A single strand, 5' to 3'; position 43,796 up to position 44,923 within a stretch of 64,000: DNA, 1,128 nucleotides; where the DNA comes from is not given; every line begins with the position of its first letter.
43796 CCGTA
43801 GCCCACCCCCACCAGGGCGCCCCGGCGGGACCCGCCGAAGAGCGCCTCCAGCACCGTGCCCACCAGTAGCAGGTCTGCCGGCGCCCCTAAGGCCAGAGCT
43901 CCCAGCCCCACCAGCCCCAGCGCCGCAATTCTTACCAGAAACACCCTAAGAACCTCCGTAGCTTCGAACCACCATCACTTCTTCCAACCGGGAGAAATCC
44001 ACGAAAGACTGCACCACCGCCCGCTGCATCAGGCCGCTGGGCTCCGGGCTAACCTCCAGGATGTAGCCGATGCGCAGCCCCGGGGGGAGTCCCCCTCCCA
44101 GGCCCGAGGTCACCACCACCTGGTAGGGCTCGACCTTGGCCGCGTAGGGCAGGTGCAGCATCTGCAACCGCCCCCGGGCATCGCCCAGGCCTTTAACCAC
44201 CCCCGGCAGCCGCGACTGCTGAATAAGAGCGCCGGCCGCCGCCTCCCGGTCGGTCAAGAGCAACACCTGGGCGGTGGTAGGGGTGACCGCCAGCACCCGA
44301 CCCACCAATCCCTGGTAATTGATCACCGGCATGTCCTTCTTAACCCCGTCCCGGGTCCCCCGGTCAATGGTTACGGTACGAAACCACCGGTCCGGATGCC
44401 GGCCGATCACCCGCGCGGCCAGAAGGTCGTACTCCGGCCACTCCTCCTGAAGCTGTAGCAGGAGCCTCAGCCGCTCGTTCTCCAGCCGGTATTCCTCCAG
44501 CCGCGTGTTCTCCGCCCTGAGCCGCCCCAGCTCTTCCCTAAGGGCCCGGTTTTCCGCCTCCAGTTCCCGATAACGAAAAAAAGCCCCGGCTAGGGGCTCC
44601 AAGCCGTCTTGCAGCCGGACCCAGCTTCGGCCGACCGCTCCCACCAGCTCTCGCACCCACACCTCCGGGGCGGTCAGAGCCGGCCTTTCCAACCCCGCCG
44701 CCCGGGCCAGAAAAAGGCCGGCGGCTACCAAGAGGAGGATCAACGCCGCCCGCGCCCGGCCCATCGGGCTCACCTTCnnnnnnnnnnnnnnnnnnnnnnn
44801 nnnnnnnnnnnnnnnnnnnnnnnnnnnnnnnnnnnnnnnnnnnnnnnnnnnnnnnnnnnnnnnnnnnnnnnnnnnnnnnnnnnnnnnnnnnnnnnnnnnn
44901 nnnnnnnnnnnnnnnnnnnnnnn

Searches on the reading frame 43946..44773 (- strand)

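Call 43: search_protein_families(library=pfam, proteins=[window:43946-44773:-], max_evalue=0.00001)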
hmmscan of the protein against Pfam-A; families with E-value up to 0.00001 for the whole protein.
window:43946-44773:- (275 aa): 1 family
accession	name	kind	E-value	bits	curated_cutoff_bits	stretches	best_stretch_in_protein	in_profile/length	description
PF04085.20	MreC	-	1.4e-46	158.4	28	1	122-269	1-146/147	Rod shape-determining protein MreC, barrel core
